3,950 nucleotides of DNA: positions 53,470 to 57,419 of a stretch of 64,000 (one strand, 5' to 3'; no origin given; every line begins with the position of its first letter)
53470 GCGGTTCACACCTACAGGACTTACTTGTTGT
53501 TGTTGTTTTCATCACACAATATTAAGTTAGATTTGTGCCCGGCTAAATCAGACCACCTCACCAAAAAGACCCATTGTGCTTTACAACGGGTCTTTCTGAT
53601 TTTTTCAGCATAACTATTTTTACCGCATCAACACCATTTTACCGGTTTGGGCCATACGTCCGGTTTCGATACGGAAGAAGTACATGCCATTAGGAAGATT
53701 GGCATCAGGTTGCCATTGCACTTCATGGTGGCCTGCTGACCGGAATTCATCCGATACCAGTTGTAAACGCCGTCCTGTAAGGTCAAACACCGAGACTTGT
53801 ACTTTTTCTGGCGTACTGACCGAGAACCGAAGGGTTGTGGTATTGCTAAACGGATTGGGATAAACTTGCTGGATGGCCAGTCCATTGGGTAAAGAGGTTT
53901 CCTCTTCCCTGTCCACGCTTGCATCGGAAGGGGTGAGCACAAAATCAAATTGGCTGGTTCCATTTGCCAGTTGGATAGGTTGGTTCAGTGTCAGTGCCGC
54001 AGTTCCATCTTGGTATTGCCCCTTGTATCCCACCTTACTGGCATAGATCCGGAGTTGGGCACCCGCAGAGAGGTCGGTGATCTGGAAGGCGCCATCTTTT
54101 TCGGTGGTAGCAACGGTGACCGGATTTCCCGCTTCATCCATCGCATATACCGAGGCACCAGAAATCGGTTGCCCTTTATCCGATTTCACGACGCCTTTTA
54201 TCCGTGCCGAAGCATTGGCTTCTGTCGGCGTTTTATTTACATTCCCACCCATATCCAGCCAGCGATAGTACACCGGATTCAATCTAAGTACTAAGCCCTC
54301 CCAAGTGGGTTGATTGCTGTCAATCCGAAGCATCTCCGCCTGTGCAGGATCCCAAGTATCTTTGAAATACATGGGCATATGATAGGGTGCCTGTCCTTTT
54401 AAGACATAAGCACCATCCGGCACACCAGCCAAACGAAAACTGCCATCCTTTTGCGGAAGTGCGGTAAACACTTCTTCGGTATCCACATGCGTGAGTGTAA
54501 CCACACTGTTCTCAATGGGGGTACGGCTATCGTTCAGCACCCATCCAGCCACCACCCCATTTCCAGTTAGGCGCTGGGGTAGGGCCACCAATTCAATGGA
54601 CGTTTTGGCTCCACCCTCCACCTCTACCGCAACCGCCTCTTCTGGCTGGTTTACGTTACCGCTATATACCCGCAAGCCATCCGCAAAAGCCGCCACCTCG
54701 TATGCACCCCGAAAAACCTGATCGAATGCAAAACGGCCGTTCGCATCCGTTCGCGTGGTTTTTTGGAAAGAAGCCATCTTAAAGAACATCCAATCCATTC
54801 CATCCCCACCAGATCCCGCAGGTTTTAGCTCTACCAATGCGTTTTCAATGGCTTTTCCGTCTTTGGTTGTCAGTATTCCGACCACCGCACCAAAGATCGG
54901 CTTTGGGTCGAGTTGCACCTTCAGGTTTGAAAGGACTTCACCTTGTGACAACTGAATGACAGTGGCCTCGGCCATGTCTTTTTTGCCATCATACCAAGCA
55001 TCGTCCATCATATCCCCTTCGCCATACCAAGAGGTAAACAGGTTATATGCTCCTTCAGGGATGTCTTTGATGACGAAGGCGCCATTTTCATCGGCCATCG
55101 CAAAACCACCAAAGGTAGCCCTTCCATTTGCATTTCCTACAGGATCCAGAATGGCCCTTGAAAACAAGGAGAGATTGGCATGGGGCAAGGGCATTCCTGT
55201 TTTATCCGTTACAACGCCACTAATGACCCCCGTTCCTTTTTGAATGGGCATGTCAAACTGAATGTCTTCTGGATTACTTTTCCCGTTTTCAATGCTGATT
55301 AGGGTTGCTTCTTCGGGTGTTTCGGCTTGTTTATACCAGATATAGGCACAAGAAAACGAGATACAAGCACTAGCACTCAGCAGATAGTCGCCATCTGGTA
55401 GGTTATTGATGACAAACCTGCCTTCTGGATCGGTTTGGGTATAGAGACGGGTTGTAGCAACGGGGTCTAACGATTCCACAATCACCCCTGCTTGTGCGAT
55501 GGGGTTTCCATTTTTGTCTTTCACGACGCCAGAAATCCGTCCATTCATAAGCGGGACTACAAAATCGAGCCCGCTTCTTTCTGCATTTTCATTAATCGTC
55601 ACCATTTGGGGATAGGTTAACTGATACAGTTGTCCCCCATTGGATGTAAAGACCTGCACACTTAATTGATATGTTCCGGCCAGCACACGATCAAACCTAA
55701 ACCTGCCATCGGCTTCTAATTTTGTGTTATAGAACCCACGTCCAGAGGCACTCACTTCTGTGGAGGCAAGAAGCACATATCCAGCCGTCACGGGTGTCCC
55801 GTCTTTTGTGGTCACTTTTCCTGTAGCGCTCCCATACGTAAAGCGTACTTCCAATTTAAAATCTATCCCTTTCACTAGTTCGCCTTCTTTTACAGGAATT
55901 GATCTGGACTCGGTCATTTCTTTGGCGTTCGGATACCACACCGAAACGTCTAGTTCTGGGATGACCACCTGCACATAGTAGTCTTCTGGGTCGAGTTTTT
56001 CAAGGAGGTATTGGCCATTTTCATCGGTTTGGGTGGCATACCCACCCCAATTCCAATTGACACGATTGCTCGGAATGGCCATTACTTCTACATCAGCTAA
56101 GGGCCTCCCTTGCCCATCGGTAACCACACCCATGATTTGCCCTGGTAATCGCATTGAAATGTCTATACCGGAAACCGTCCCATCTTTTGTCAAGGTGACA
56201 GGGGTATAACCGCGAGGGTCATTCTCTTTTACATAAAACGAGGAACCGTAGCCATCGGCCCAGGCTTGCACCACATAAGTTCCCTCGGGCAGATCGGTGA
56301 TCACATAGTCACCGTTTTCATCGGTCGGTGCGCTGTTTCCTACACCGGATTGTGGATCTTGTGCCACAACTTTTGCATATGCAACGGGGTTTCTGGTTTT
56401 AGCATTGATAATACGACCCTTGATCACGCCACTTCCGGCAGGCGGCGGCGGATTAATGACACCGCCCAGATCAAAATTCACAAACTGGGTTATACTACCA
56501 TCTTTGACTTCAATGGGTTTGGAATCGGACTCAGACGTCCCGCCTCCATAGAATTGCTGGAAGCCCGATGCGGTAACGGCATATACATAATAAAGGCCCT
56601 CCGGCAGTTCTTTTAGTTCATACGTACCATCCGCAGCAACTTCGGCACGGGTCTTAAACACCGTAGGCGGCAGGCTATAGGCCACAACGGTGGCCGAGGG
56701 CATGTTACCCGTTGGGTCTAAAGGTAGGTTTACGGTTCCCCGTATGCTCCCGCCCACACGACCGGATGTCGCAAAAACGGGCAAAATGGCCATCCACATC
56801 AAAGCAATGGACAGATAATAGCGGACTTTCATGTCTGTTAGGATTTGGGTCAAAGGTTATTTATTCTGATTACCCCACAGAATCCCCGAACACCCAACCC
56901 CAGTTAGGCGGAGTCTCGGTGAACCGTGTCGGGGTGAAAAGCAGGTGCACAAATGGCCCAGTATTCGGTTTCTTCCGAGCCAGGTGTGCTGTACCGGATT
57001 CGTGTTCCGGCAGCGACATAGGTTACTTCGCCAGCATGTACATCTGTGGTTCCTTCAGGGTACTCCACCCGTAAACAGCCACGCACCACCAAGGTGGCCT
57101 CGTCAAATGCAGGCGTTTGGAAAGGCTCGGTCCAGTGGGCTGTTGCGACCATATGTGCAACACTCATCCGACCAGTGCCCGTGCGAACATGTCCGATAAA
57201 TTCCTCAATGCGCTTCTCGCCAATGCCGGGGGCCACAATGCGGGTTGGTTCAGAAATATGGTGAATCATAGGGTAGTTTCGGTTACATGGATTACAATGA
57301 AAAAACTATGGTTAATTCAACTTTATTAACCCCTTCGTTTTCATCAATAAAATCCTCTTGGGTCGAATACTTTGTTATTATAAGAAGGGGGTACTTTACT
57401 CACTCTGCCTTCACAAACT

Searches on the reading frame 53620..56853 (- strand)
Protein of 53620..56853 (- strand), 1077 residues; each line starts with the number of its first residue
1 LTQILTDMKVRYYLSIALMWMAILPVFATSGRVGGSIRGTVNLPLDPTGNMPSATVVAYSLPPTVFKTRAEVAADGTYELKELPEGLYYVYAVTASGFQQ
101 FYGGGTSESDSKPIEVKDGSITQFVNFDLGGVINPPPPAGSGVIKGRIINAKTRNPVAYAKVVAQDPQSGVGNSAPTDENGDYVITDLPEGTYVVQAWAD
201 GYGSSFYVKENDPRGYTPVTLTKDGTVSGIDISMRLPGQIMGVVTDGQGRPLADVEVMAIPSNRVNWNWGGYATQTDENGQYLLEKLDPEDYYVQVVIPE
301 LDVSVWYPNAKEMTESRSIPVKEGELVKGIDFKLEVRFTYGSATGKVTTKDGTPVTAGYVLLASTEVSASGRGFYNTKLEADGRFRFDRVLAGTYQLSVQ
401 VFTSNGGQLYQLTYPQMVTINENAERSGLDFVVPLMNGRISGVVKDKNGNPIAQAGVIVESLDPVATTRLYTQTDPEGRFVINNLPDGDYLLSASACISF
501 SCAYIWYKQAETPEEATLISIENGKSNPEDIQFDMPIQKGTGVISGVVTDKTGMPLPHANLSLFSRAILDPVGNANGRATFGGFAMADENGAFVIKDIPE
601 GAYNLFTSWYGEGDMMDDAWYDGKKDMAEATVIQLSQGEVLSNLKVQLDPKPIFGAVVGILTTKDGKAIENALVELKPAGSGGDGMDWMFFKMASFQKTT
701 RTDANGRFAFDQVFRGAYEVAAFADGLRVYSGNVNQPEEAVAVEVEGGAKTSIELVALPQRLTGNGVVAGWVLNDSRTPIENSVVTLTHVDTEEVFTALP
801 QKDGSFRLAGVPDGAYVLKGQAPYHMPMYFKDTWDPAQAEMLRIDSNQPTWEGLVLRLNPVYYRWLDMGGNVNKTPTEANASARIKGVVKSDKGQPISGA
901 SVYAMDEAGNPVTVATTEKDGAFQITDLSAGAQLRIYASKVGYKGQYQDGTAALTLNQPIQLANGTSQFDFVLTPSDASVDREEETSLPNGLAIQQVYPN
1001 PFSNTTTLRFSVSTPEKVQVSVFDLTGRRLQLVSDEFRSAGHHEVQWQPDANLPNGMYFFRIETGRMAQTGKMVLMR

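Call 8: search_protein_families(library=pfam, proteins=[window:53620-56853:-], max_evalue=0.01)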
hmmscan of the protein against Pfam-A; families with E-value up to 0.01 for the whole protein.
window:53620-56853:- (1077 aa): 22 families
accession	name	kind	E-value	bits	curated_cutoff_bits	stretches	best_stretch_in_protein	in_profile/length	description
PF13620.12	CarboxypepD_reg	-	1.3e-86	285.5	32.3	9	144-234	2-81/82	Carboxypeptidase regulatory-like domain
PF13715.12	CarbopepD_reg_2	-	5.7e-38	129.3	32.2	3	144-204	1-57/88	CarboxypepD_reg-like domain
PF09430.16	EMC7_beta-sandw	-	3.2e-26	92.4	26.6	1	781-825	8-50/122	ER membrane protein complex subunit 7, beta-sandwich domain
PF17210.9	SdrD_B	-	6.6e-25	87.9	29.7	0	154-199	21-66/112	SdrD B-like domain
PF17802.7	SpaA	-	9.9e-20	70.9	23.1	0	890-931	9-52/91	Prealbumin-like fold domain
PF14686.12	fn3_3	-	4.7e-19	68.4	24.4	2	695-736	24-61/75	Polysaccharide lyase family 4, domain II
PF18962.6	Por_Secre_tail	-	1e-10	42.2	27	1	997-1074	1-74/75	Secretion system C-terminal sorting domain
PF23193.1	NOMO_3rd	-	3e-10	40.6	27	0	460-494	50-84/120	NOMO third transthyretin-like domain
PF20598.4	DUF6795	-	2.8e-09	37.6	27.4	0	664-715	7-48/103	Domain of unknown function (DUF6795)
PF10670.15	DUF4198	-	2.8e-08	34.6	34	0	658-722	149-205/209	Domain of unknown function (DUF4198)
PF24025.1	Ig_DR_A0283-like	-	7.5e-08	33.1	27.1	0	243-322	12-93/102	DR_A0283-like, Ig-like domain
PF00775.27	Dioxygenase_C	-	1e-06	28.8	27.3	0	657-721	32-99/182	Dioxygenase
PF08400.16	phage_tail_N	-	3.4e-06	27.5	26.6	0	543-570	4-31/134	Prophage tail fibre N-terminal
PF16371.11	MetallophosN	-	3.9e-06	27.4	35.6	0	270-300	18-47/77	N terminal of Calcineurin-like phosphoesterase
PF02369.22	Big_1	-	4.9e-06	27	34.9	0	441-482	22-64/93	Bacterial Ig-like domain (group 1)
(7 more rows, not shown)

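Call 24: find_encoding_contigs(protein=window:53620-56853:-, flank=4000, max_places=10)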
Protein window:53620-56853:- (1077 aa): no gene with exactly this product is on record in the collection.

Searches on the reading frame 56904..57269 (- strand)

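Call 8: search_protein_families(library=pfam, proteins=[window:56904-57269:-], max_evalue=0.01)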
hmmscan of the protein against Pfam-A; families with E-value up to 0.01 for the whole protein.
window:56904-57269:- (121 aa): 2 families
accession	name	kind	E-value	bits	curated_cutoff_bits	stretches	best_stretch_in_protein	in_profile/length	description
PF07883.17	Cupin_2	-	0.00042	20.4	27.2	1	57-104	20-67/70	Cupin domain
PF06249.18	EutQ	-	0.0048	17.1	21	1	52-103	92-143/152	Ethanolamine utilisation protein EutQ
